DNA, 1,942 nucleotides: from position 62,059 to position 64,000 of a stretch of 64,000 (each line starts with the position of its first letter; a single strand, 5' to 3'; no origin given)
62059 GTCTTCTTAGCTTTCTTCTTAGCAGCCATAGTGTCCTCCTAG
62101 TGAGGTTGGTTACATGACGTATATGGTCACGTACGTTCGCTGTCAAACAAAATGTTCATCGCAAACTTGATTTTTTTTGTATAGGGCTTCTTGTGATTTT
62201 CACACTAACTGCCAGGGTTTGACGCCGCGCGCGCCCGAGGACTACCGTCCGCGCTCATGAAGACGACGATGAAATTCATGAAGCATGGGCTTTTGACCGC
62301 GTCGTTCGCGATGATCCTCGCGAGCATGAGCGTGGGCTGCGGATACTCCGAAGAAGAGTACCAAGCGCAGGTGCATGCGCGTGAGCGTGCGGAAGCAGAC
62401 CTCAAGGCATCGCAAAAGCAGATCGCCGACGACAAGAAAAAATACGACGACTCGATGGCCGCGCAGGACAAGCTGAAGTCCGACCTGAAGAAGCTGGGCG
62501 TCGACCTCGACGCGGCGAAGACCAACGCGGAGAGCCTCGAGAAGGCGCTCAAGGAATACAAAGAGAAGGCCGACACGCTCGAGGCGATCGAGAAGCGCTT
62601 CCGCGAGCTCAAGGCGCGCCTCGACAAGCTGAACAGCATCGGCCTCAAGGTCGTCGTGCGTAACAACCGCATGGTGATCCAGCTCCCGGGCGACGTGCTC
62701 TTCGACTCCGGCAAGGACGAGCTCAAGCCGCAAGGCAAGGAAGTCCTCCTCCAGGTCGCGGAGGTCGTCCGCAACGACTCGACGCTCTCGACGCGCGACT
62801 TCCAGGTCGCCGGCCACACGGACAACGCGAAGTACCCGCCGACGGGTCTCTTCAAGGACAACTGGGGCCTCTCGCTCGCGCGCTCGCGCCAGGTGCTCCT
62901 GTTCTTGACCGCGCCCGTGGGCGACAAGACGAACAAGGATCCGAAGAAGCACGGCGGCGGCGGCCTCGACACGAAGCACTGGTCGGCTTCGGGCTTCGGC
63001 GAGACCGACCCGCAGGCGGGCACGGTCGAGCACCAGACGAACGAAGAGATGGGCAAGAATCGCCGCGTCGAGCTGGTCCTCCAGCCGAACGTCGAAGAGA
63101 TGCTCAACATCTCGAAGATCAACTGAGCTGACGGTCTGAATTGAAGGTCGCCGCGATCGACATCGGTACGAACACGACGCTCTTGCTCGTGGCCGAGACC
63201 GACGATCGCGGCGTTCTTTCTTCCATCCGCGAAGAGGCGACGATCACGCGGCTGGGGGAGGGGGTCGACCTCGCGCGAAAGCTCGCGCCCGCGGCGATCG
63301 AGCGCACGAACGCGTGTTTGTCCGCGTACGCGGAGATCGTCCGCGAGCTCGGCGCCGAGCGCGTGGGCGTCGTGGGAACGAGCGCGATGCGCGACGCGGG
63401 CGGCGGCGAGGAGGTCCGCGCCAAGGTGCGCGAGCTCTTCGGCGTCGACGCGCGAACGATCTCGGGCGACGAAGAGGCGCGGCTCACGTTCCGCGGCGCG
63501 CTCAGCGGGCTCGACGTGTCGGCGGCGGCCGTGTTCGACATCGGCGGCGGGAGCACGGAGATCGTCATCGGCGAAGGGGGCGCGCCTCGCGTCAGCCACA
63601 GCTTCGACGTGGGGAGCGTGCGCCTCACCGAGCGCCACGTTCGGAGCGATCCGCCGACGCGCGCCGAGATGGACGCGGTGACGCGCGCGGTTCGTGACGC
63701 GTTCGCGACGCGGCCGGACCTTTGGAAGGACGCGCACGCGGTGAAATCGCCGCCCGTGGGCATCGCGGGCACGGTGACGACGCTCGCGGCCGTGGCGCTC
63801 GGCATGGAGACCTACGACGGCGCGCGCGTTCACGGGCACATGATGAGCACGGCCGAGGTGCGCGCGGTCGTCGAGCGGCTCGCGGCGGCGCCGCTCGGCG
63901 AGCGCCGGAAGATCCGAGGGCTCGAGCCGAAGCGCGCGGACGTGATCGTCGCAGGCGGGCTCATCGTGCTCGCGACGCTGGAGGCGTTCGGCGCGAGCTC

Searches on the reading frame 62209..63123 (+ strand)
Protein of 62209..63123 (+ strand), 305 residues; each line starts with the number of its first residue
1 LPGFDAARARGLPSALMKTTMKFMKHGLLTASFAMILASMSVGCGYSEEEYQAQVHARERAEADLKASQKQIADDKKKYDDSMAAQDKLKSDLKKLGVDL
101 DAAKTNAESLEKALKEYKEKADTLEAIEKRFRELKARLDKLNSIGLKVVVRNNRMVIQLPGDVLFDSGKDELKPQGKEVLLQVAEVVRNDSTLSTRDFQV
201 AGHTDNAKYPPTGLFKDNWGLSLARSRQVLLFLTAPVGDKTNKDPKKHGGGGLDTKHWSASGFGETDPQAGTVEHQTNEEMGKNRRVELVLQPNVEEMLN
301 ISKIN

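Call 9: search_protein_families(library=pfam, proteins=[window:62209-63123:+], max_evalue=0.001)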
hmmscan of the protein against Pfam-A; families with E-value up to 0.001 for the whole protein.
window:62209-63123:+ (305 aa): 1 family
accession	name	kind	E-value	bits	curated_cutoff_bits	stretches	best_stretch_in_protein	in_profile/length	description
PF00691.25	OmpA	-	2.7e-10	40.9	27.2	1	164-274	1-90/98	OmpA family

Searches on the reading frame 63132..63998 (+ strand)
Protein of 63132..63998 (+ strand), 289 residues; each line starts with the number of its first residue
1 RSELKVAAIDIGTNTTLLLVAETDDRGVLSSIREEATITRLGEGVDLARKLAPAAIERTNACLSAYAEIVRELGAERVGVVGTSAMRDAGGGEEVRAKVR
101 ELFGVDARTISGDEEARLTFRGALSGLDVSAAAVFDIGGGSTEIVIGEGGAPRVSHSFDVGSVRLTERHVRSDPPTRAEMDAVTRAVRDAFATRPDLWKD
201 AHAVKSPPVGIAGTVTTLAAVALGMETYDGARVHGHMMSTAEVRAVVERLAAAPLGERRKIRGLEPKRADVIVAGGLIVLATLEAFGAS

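Call 9: search_protein_families(library=pfam, proteins=[window:63132-63998:+], max_evalue=0.001)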
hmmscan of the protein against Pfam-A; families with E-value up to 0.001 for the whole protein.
window:63132-63998:+ (289 aa): 2 families
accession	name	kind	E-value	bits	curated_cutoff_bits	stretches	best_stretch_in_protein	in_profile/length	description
PF02541.22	Ppx-GppA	-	1.1e-55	189.6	27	1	20-286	2-261/285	Ppx/GppA phosphatase family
PF14450.12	FtsA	-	1.2e-05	26.1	31.8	0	134-167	2-35/127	Cell division protein FtsA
